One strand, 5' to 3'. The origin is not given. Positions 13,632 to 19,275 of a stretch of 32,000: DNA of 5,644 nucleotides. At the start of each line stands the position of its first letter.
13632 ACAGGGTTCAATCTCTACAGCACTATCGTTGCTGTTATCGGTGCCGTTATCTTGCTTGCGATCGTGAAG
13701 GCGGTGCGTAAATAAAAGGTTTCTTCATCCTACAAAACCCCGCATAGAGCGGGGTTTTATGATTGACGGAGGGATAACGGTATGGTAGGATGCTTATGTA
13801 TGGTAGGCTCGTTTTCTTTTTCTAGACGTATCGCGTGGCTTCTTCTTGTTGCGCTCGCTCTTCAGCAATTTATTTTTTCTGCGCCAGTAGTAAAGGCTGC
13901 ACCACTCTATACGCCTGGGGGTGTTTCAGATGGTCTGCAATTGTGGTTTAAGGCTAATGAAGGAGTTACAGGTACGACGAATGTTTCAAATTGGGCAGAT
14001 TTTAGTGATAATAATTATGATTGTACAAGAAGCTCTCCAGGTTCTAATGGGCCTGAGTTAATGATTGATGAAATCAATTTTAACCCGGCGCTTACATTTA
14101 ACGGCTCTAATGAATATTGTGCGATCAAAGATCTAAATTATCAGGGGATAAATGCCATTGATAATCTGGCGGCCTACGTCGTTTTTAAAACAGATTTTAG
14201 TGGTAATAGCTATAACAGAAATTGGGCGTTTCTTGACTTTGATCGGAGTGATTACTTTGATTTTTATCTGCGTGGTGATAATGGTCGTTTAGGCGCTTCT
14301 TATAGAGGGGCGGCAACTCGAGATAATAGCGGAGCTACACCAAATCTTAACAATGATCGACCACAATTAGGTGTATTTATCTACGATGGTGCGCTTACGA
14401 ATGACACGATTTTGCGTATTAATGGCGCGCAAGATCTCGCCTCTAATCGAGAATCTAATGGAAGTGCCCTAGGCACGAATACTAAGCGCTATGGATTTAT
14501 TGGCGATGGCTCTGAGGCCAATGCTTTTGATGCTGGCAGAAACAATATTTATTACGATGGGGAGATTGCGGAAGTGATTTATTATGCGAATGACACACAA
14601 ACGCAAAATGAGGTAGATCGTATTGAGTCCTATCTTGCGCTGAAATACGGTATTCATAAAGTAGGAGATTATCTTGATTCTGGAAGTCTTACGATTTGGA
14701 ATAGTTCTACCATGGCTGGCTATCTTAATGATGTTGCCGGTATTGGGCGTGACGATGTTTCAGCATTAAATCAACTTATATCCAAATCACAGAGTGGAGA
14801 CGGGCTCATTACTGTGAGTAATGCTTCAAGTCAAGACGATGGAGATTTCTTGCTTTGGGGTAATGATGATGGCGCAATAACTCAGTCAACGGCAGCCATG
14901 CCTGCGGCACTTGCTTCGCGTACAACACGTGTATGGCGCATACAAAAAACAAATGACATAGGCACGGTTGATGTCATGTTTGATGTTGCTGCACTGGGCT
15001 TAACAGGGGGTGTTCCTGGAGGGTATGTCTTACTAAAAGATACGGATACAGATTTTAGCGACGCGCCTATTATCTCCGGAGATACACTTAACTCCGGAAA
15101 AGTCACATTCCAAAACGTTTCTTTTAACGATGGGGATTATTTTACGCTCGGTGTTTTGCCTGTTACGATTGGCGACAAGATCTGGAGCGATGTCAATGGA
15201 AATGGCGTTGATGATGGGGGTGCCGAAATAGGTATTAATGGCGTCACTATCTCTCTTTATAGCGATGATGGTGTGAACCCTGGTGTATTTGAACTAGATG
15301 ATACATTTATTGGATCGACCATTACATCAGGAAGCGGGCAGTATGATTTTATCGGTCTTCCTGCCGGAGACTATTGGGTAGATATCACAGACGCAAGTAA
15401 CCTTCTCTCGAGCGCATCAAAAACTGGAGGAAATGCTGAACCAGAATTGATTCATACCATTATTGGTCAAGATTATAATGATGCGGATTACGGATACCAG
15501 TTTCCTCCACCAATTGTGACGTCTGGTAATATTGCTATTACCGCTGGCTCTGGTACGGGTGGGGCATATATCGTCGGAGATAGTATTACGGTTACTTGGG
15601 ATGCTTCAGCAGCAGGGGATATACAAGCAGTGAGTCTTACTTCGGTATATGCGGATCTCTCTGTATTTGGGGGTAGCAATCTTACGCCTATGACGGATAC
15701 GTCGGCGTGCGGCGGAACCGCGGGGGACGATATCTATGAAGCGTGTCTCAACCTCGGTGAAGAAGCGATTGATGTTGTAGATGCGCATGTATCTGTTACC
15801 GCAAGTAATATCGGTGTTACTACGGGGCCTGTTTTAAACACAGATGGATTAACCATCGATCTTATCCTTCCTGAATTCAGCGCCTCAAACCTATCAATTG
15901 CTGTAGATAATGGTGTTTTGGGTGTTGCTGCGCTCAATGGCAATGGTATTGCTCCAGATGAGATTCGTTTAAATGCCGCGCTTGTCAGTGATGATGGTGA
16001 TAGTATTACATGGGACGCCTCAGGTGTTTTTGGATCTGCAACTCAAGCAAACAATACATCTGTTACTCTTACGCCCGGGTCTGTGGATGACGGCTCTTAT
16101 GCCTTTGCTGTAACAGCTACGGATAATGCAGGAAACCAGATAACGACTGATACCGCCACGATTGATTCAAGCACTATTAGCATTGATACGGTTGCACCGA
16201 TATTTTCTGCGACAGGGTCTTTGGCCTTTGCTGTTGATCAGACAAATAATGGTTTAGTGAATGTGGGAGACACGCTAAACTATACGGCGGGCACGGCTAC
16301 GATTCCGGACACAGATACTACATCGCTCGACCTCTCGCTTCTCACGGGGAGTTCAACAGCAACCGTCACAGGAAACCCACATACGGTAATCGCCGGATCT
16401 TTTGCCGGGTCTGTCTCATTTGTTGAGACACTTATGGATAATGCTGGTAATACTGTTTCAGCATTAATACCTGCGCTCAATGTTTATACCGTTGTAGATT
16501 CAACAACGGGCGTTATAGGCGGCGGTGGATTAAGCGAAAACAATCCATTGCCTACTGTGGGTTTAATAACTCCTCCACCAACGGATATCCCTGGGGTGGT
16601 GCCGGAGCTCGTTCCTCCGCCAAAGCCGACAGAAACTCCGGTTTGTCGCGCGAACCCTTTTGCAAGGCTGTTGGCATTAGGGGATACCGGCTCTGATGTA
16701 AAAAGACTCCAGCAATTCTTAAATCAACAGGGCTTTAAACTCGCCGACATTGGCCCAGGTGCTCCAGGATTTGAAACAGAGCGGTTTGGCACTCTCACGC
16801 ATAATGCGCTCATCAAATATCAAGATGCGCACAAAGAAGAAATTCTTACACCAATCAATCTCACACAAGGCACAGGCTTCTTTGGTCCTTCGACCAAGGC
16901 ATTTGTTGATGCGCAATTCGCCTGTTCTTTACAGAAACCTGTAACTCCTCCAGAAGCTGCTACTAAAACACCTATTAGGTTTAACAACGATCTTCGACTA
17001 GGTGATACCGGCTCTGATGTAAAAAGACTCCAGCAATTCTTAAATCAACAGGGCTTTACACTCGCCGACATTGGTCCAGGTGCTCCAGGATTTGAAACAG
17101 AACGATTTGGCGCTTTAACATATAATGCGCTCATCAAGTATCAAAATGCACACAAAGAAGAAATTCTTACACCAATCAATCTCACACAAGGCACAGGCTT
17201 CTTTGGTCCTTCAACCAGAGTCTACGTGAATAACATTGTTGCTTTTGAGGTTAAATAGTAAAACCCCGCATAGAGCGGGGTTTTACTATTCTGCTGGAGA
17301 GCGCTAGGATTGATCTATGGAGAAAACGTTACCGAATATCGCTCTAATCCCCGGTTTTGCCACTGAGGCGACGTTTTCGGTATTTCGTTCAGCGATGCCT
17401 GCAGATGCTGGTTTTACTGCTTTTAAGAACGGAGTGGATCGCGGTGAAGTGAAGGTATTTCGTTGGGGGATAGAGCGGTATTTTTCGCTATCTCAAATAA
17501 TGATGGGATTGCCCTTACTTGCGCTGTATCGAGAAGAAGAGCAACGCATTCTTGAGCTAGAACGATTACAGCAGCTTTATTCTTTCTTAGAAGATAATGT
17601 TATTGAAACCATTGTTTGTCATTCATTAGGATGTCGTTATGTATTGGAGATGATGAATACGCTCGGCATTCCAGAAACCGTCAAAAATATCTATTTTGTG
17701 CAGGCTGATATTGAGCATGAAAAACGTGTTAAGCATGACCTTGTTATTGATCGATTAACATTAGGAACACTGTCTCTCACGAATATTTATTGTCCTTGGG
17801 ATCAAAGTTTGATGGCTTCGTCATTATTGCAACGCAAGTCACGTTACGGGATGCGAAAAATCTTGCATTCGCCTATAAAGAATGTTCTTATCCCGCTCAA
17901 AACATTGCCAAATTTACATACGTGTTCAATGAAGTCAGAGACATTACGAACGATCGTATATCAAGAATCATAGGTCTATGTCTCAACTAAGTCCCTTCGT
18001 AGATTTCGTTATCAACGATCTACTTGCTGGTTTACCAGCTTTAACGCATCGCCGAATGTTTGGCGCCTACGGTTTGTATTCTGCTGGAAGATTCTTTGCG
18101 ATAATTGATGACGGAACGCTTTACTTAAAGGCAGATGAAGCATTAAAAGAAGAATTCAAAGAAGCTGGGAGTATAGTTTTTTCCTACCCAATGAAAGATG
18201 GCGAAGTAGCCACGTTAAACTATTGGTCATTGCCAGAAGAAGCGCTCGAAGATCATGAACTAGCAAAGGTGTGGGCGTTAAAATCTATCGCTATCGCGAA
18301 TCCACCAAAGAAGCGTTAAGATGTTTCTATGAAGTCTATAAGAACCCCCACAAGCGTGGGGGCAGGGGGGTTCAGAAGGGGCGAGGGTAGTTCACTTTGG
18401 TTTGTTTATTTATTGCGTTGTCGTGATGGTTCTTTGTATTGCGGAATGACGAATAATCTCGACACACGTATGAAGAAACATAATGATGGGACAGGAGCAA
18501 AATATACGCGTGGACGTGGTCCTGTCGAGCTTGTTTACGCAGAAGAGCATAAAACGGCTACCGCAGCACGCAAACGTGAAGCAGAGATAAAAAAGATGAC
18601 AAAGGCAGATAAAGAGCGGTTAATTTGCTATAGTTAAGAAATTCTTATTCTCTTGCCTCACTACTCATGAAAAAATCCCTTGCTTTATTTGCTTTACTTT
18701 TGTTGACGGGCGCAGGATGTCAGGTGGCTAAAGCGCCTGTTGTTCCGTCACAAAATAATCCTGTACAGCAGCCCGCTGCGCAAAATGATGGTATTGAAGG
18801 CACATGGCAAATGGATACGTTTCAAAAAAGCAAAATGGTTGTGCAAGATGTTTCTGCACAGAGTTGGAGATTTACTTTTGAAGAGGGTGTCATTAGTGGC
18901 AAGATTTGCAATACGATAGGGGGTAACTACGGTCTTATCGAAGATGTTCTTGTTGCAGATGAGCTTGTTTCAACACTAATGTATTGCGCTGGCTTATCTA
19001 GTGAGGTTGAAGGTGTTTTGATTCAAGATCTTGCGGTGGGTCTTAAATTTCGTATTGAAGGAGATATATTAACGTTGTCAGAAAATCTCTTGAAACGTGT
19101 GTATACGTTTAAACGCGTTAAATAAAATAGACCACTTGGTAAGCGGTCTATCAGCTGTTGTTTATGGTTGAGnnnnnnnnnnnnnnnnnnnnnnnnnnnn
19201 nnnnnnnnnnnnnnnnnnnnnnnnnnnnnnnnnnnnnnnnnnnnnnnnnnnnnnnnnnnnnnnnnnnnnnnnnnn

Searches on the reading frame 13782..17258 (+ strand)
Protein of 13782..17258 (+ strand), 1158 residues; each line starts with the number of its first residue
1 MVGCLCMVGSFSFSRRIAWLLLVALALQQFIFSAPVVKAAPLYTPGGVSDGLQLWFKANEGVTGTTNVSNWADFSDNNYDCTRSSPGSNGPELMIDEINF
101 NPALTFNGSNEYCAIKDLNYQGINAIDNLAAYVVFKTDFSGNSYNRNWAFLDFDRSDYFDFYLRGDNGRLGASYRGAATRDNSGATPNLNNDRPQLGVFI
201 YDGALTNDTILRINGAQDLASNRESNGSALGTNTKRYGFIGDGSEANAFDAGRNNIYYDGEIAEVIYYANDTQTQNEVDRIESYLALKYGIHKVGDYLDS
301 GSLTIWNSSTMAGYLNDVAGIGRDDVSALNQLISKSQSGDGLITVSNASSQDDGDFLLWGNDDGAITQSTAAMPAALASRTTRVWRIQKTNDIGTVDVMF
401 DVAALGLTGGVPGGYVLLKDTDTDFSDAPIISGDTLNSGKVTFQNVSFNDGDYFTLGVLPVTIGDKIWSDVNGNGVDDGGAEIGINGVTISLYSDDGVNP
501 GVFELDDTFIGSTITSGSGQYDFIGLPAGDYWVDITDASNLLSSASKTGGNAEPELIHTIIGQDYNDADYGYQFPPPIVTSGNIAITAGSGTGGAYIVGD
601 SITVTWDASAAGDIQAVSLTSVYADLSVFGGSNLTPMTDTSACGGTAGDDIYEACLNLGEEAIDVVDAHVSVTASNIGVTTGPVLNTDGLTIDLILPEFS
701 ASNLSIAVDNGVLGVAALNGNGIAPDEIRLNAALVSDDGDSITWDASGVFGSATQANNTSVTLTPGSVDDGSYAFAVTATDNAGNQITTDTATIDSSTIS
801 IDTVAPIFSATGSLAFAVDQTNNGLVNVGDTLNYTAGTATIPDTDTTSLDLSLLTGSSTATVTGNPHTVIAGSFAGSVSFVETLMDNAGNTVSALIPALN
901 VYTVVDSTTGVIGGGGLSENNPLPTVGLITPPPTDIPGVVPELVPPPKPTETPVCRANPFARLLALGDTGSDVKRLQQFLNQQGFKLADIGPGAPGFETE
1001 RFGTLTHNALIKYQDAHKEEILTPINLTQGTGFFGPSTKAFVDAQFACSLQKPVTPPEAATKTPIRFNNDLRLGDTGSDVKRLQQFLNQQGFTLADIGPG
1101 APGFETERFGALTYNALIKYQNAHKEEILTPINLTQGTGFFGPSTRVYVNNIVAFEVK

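Call 22: search_protein_families(library=pfam, proteins=[window:13782-17258:+], max_evalue=0.001)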
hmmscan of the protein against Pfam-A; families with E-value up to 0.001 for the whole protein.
window:13782-17258:+ (1158 aa): 4 families
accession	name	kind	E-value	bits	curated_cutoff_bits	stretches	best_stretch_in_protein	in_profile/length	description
PF17210.9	SdrD_B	-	1.3e-13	51.6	29.7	1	462-552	2-81/112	SdrD B-like domain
PF01471.23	PG_binding_1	-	8.5e-10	39.1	23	1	1076-1124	1-41/57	Putative peptidoglycan binding domain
PF19077.6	Big_13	-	4.6e-06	27.5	27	1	741-795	42-101/102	Bacterial Ig-like domain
PF22352.2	K319L-like_PKD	-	0.00028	21.3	27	1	726-791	12-80/84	K319L-like, PKD domain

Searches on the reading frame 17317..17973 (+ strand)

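Call 22: search_protein_families(library=pfam, proteins=[window:17317-17973:+], max_evalue=0.001)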
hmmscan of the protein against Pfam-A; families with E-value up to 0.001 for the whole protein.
window:17317-17973:+ (218 aa): 1 family
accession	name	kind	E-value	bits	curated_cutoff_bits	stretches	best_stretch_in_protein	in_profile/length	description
PF06821.19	Ser_hydrolase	-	0.00025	21.4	22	1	91-137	53-98/172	Serine hydrolase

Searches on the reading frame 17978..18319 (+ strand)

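Call 22: search_protein_families(library=pfam, proteins=[window:17978-18319:+], max_evalue=0.001)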
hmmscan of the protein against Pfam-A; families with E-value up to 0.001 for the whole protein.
window:17978-18319:+ (113 aa): 1 family
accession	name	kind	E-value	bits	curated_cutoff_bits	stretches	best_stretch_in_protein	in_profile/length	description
PF04993.18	TfoX_N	-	1.1e-26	93.2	30.1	1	14-105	1-89/91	TfoX N-terminal domain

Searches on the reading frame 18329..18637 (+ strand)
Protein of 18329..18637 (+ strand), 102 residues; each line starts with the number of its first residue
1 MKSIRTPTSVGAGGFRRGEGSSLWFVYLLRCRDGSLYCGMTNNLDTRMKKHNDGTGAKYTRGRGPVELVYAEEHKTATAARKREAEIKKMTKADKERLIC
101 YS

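Call 23: search_protein_families(library=pfam, proteins=[window:18329-18637:+], max_evalue=0.001)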
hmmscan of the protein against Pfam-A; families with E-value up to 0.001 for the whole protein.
window:18329-18637:+ (102 aa): 1 family
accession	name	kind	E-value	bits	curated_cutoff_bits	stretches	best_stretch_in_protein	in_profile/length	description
PF01541.30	GIY-YIG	-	6.6e-20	71.6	22.6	1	24-95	2-76/78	GIY-YIG catalytic domain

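Call 72: find_homologous_proteins(query=window:18329-18634:+)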
Query window:18329-18634:+ (102 aa): 3695 proteins with E <= 0.001 among 3701 candidates; the best 120 are listed.
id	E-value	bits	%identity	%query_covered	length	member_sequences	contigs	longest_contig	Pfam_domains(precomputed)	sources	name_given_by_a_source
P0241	9.0e-54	197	88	100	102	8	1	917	PF01541.31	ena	-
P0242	6.8e-37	143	67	98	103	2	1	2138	PF01541.31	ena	-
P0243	7.9e-34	133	71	78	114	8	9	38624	PF01541.31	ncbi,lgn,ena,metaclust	metaclust:\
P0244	5.6e-33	131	100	62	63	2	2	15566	PF01541.31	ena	-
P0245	1.7e-32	129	71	78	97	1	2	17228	PF01541.31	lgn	-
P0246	2.4e-32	129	73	77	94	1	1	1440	PF01541.31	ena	-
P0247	3.9e-32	128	70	78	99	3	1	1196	PF01541.31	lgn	-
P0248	3.6e-31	125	78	57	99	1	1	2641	PF01541.31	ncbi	-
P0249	5.3e-31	124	72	76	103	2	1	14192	PF01541.31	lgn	-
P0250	5.6e-31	124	74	75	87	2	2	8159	PF01541.31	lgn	-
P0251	3.6e-30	122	76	61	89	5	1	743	PF01541.31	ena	-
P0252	4.7e-30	121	76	61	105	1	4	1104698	PF01541.31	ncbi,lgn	-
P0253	7.4e-30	121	72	75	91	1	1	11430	PF01541.31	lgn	-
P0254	1.7e-27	113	72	74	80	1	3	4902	PF01541.31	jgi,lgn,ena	-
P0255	4.1e-27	112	68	76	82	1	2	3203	PF01541.31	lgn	-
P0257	1.9e-26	110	64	75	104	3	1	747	PF01541.31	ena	-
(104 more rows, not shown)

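Call 74: find_encoding_contigs(protein=P0242, flank=3000, max_places=1)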
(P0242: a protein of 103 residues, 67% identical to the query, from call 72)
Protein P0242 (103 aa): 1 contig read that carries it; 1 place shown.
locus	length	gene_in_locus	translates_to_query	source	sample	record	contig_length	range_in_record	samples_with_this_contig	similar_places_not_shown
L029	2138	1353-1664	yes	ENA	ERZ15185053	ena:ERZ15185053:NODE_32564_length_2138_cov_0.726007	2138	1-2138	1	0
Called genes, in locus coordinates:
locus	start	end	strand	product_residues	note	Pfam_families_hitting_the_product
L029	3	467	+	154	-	?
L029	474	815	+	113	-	PF04993:TfoX_N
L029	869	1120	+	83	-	-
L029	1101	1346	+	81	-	-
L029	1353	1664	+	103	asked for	PF01541:GIY-YIG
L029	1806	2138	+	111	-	?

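Call 75: find_encoding_contigs(protein=P0247, flank=3000, max_places=1)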
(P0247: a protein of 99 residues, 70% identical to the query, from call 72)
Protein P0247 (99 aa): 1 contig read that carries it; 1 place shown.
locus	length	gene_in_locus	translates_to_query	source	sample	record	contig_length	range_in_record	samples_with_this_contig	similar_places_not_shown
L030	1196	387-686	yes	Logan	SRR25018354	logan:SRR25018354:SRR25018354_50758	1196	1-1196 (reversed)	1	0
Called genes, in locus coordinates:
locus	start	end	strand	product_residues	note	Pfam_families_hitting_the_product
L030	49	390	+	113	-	PF04993:TfoX_N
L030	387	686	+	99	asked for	PF01541:GIY-YIG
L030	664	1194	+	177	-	?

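Call 76: find_encoding_contigs(protein=P0250, flank=5000, max_places=1)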
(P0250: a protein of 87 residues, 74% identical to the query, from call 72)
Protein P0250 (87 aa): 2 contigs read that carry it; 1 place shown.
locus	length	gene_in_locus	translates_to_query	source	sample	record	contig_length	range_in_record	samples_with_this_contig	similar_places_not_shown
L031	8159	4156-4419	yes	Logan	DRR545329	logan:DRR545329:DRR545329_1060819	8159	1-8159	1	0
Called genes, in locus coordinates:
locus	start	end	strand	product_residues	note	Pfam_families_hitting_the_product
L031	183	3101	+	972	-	-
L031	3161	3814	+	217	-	-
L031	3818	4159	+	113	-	PF04993:TfoX_N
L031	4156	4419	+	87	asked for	PF01541:GIY-YIG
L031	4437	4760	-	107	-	-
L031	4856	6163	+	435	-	PF02689:Herpes_Helicase (faint), PF05970:PIF1, PF13245:AAA_19, PF13604:AAA_30, PF01443:Viral_helicase1 (faint)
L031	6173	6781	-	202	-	PF00625:Guanylate_kin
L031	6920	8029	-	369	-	-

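Call 77: find_encoding_contigs(protein=P0257, flank=3000, max_places=1)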
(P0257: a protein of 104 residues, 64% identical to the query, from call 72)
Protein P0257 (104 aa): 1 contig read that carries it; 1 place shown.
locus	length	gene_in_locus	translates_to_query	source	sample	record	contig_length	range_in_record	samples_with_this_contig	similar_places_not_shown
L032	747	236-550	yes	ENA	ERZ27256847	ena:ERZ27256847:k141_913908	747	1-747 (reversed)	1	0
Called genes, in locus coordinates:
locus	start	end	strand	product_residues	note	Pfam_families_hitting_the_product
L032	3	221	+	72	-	?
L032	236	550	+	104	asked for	PF01541:GIY-YIG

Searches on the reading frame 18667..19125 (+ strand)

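Call 23: search_protein_families(library=pfam, proteins=[window:18667-19125:+], max_evalue=0.001)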
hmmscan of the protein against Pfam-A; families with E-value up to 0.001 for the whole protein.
window:18667-19125:+ (152 aa): 1 family
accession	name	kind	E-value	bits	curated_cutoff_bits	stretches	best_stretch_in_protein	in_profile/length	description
PF03724.22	META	-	2.5e-12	47.2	24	1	44-148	6-108/109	META domain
